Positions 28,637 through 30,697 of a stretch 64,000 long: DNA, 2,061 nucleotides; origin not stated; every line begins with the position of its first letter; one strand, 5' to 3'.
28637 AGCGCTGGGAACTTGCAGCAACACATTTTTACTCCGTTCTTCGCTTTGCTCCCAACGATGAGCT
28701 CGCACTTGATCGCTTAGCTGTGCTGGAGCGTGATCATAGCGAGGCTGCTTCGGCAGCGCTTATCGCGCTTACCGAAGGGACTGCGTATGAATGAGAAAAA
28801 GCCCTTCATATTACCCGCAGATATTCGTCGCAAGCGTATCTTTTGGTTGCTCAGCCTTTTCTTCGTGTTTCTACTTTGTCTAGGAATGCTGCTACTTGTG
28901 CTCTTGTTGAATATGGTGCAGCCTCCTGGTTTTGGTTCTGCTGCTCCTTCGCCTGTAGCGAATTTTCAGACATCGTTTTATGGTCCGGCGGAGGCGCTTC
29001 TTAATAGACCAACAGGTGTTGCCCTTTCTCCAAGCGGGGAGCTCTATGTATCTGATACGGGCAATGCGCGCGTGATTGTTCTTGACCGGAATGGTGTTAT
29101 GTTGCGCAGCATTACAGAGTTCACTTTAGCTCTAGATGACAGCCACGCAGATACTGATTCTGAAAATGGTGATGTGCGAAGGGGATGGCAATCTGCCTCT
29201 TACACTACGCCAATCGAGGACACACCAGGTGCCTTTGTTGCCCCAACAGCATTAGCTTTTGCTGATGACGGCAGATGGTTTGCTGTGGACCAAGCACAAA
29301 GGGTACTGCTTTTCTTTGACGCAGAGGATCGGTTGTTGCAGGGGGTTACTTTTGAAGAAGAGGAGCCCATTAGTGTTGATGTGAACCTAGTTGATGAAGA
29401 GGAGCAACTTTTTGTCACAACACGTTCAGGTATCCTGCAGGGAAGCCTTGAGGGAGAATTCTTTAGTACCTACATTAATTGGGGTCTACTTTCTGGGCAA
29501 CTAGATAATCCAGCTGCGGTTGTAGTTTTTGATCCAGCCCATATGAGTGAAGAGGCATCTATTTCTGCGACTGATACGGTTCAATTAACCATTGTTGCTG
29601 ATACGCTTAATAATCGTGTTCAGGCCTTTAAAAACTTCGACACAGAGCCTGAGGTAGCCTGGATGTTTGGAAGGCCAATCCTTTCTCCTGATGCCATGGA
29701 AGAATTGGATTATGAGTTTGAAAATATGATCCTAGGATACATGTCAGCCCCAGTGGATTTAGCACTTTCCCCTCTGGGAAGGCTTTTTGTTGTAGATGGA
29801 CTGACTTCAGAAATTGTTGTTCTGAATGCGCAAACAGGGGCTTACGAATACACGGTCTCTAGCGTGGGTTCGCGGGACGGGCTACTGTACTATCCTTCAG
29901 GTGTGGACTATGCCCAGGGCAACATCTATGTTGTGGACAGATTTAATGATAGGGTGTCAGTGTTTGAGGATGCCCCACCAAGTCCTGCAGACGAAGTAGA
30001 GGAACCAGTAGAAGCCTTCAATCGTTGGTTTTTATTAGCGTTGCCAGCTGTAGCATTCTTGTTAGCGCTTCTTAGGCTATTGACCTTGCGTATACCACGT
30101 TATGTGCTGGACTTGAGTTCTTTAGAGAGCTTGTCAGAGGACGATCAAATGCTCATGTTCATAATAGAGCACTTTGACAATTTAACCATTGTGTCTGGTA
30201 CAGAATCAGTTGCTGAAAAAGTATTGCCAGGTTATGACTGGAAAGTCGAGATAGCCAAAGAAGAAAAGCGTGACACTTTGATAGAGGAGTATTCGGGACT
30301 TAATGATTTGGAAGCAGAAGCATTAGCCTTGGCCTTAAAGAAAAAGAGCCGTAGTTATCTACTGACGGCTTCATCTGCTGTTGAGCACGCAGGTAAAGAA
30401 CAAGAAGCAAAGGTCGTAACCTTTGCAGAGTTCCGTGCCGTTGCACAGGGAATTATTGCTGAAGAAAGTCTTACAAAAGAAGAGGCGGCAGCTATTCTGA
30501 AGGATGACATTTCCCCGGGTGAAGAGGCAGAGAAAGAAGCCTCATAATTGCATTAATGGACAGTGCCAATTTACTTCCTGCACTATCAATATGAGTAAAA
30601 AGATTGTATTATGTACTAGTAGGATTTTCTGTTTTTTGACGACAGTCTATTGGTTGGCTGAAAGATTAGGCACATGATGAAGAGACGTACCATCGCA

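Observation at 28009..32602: TPR - NHL beta-propeller - seven-heme cytochrome c cluster in a monoderm genome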

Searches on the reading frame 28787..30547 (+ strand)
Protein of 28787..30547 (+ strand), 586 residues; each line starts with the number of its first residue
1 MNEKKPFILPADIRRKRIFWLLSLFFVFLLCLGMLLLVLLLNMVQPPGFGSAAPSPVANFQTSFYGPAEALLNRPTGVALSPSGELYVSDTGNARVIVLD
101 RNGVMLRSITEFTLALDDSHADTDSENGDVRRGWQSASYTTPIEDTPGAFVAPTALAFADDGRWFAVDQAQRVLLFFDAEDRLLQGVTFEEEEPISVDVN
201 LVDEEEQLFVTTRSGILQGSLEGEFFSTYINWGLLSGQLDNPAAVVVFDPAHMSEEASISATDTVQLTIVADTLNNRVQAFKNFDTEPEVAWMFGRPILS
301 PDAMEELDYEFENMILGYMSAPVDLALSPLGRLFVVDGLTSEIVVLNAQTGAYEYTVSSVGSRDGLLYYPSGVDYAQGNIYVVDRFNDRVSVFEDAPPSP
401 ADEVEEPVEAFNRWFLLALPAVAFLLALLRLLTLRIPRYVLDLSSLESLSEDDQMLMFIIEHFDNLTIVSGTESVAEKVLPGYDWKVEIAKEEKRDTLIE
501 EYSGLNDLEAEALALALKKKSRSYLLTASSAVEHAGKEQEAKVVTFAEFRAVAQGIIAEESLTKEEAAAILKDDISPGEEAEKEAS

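Call 4: search_protein_families(library=pfam, proteins=[window:28787-30547:+], max_evalue=0.1)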
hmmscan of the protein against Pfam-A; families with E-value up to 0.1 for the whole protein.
window:28787-30547:+ (586 aa): 2 families
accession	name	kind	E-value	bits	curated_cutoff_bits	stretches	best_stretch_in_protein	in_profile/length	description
PF01436.27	NHL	-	1.7e-16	59.7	20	2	72-98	1-27/28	NHL repeat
PF25021.1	TEN_NHL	-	0.0096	15.4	27.1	0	69-113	138-180/357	Teneurin NHL domain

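Call 27: find_homologous_proteins(query=window:28787-30547:+, max_evalue=0.001)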
Query window:28787-30547:+ (586 aa): 90 proteins with E <= 0.001 among 8000 candidates.
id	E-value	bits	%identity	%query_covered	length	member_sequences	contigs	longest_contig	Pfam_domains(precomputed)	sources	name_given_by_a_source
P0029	0.0e+0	1282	100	100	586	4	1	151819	PF01436.28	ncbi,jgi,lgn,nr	ncbi:MAG: NHL repeat-containing protein [Coriobacteriia bacterium]|nr:NHL repeat-containing protein 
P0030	5.2e-265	898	70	98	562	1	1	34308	PF01436.28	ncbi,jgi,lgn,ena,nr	ncbi:MAG: NHL repeat-containing protein [Coriobacteriia bacterium]|nr:NHL repeat-containing protein 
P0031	9.0e-245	832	67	96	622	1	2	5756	PF01436.28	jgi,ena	-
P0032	3.5e-242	823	66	97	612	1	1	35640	PF01436.28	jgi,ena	-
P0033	7.7e-242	822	64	100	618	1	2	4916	PF01436.28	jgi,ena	-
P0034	1.3e-240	818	64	100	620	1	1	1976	PF01436.28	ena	-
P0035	1.2e-232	792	64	96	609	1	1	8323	PF01436.28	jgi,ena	-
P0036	4.5e-232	790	63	96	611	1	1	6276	PF01436.28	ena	-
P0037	1.1e-231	788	62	98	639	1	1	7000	PF01436.28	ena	-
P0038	1.4e-230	785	63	96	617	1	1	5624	PF01436.28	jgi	-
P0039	5.1e-227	773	62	96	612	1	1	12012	PF01436.28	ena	-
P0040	2.5e-226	771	62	95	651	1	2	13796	PF01436.28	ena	-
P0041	2.9e-221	754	60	95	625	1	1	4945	PF01436.28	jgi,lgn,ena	-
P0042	7.3e-216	736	59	96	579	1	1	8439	PF01436.28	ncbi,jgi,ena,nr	ncbi:MAG: NHL repeat-containing protein [Coriobacteriia bacterium]|nr:NHL repeat-containing protein 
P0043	1.5e-215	735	59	95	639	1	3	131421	PF01436.28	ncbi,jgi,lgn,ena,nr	ncbi:MAG: NHL repeat-containing protein [Coriobacteriia bacterium]|nr:NHL repeat-containing protein 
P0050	3.6e-114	401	41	98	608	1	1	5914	PF01436.28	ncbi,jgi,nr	ncbi:MAG: NHL repeat-containing protein [Actinomycetes bacterium]|jgi:DNA-binding beta-propeller fol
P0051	1.9e-95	339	39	89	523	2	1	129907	PF17170.11,PF01436.28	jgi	jgi:DNA-binding beta-propeller fold protein YncE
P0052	2.4e-44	170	29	87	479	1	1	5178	PF17170.11,PF23500.2,PF01436.28,PF25021.2,PF08450.19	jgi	jgi:DNA-binding beta-propeller fold protein YncE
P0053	6.5e-41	159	31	85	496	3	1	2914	PF13360.14,PF17170.11,PF01436.28,PF25021.2,PF08450.19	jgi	-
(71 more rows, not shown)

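Call 29: find_encoding_contigs(protein=P0051, flank=10000, max_places=2)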
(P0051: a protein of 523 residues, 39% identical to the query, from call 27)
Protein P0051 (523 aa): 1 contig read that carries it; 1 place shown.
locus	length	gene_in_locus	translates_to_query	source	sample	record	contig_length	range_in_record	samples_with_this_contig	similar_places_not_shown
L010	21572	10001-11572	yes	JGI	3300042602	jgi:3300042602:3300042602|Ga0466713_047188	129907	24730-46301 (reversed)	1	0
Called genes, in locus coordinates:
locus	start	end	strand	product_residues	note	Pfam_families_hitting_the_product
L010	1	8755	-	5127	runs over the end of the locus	PF13306:LRR_5, PF13855:LRR_8 (faint), PF13306:LRR_5, PF17210:SdrD_B (faint), PF17802:SpaA, PF24547:DUF7601 (weak), PF17802:SpaA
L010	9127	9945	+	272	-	-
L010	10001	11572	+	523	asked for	PF17170:DUF5128 (faint), PF01436:NHL (weak)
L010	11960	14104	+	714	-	-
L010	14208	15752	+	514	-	PF00041:fn3, PF21605:CRLF2-like_D2 (weak)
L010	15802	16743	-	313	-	PF02775:TPP_enzyme_C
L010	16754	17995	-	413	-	PF01855:POR_N, PF17147:PFOR_II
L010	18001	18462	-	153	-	PF12797:Fer4_2 (faint), PF12837:Fer4_6 (faint), PF14697:Fer4_21 (weak), PF00037:Fer4 (weak)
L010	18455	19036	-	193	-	PF01558:POR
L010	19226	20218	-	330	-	PF00581:Rhodanese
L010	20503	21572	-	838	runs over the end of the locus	PF00521:DNA_topoisoIV, PF03989:DNA_gyraseA_C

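Call 32: find_encoding_contigs(protein=P0050, flank=10000, max_places=2)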
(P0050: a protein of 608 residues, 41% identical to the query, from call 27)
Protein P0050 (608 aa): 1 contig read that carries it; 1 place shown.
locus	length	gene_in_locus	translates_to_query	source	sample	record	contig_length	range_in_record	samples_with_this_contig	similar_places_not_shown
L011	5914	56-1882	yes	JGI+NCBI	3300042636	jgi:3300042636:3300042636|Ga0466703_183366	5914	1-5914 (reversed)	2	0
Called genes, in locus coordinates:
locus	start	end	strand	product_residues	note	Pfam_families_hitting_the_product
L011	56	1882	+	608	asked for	PF01436:NHL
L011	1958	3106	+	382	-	PF00266:Aminotran_5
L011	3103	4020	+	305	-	PF00389:2-Hacid_dh, PF02826:2-Hacid_dh_C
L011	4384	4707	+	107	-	PF05973:Gp49 (weak)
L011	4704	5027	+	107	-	PF21716:dnstrm_HI1420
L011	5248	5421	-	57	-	-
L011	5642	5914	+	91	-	PF21716:dnstrm_HI1420, PF01381:HTH_3 (weak)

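Call 33: find_encoding_contigs(protein=P0052, flank=10000, max_places=2)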
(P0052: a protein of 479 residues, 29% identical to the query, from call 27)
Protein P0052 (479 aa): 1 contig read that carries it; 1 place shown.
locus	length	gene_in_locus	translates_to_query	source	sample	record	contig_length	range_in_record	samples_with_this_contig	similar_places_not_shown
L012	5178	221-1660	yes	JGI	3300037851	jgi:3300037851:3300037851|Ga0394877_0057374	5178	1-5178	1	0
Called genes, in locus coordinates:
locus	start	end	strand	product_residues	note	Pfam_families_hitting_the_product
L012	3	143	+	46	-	?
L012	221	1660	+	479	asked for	PF23500:DUF7133 (faint), PF25021:TEN_NHL (faint), PF01436:NHL (weak), PF17170:DUF5128 (weak), PF08450:SGL (faint)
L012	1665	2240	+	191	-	PF10646:Germane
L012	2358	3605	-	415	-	PF06782:UPF0236, PF20020:DUF6431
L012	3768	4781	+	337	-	PF01628:HrcA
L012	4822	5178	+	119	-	?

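Call 43: search_protein_families(library=pfam, proteins=[P0052, P0053, L010:9127-9945:+, L010:11960-14104:+], max_evalue=1)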
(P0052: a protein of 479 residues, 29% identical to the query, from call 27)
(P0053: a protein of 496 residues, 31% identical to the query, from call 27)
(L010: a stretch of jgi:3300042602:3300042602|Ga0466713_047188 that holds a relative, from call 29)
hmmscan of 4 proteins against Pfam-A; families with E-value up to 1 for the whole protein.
P0052 (479 aa): 10 families
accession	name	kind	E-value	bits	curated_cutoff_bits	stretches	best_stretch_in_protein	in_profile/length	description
PF01436.27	NHL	-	2.8e-25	87.5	20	4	41-68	1-28/28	NHL repeat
PF17170.10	DUF5128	-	6.1e-12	45.8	22.9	2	53-132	54-135/321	6-bladed beta-propeller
PF25021.1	TEN_NHL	-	3.8e-10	39.7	27.1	1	172-199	329-356/357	Teneurin NHL domain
PF08450.18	SGL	-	9.3e-08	32.4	26.3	2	178-267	139-220/246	SMP-30/Gluconolactonase/LRE-like region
PF23500.1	DUF7133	-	5.2e-06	26.5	27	1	174-197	330-353/385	Domain of unknown function (DUF7133)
PF24684.1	Vgb_lyase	-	0.00098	18.4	50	1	42-204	55-212/290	Virginiamycin B lyase family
PF16819.11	DUF5074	-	0.032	13.7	27.2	0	92-148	185-248/353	Domain of unknown function (DUF5074)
PF18975.6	DUF5711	-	0.11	12.2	26.3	1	52-140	65-151/344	Family of unknown function (DUF5711)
PF20082.4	DUF6476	-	0.27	11.6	24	0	47-73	56-83/91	Family of unknown function (DUF6476)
PF20067.5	SSL_N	-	0.79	10.1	18.9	0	177-190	25-38/46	Strictosidine synthase-like, N-terminal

P0053 (496 aa): 13 families
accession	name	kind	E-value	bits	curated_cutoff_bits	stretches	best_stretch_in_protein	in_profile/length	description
PF01436.27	NHL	-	9.5e-22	76.3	20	3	68-95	1-28/28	NHL repeat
PF08450.18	SGL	-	1.4e-11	44.9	26.3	2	68-173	133-244/246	SMP-30/Gluconolactonase/LRE-like region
PF17170.10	DUF5128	-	4.2e-08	33.2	22.9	1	79-173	53-149/321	6-bladed beta-propeller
PF25021.1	TEN_NHL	-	1.1e-05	25.1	27.1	0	261-299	144-180/357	Teneurin NHL domain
PF13360.13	PQQ_2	-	0.00026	21.2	27.6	1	107-240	13-145/233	Outer membrane protein assembly factor BamB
PF23500.1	DUF7133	-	0.0023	17.7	27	1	66-90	326-350/385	Domain of unknown function (DUF7133)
PF06739.17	SBBP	-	0.0051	17.2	20.5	0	261-275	15-29/38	Beta-propeller repeat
PF01731.26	Arylesterase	-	0.0054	17.3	21.3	0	68-95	53-81/86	Arylesterase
PF22701.2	Mala_s_1-like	-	0.006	16.8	27.5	0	74-152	93-166/195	Mal s 1 allergenic protein-like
PF01011.28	PQQ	-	0.0084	15.3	26.7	1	204-249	49-93/595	Glucose/ethanol/alcohol dehydrogenase, beta-propeller domain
PF06977.17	SdiA-regulated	-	0.017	14.8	21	1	270-336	35-96/249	SdiA-regulated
PF20067.5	SSL_N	-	0.077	13.3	18.9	0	121-131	26-36/46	Strictosidine synthase-like, N-terminal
PF13449.12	Phytase-like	-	0.21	11.9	27.6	0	73-105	72-104/284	Esterase-like activity of phytase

L010:9127-9945:+ (272 aa): 5 families
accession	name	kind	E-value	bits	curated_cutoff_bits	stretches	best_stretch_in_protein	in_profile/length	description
PF08457.15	Sfi1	-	0.079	11.9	22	1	143-224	316-396/570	Sfi1 spindle body protein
PF25756.1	TPR_INTS8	-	0.095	11.8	27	1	181-227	310-357/488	INTS8, TPR repeats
PF03583.20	LIP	-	0.11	12.3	23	1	148-218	86-155/286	Secretory lipase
PF13181.12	TPR_8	-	0.22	12.2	25.7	0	124-156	1-33/34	Tetratricopeptide repeat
PF02163.28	Peptidase_M50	-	0.28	11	27.2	1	18-137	74-106/221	Peptidase family M50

L010:11960-14104:+ (714 aa): 5 families
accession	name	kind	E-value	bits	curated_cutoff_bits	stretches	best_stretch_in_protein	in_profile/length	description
PF00041.27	fn3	-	2.5e-05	24.8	25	1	628-695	9-72/84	Fibronectin type III domain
PF25059.1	FN3_DSCAM-DSCAML_C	-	0.0027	18.4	39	1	645-693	20-66/89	DSCAM/DSCAML C-terminal Fn3-like domain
PF16656.11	Pur_ac_phosph_N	-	0.087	13.8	30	1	632-706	12-87/93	Purple acid Phosphatase, N-terminal domain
PF25788.1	Ig_Rha78A_N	-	0.14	12.9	27.4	1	639-706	24-98/105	Rha78A-like, N-terminal immunoglobulin domain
PF12799.13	LRR_4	-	0.17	12.7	27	0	187-228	1-33/44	Leucine Rich repeats (2 copies)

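Call 72: search_protein_families(library=ncbifam, proteins=[window:28787-30547:+], max_evalue=0.01)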
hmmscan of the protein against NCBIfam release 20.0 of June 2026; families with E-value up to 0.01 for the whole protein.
window:28787-30547:+ (586 aa): 2 families
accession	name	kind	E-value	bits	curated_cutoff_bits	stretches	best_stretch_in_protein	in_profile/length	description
NF035926.1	scyF_NHL_VPEP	equivalog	4.2e-16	59.1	350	2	317-394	196-274/376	scytonemin biosynthesis PEP-CTERM protein ScyF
NF033206.1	ScyE_fam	subfamily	0.00028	20.6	80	0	72-95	7-30/333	ScyD/ScyE family protein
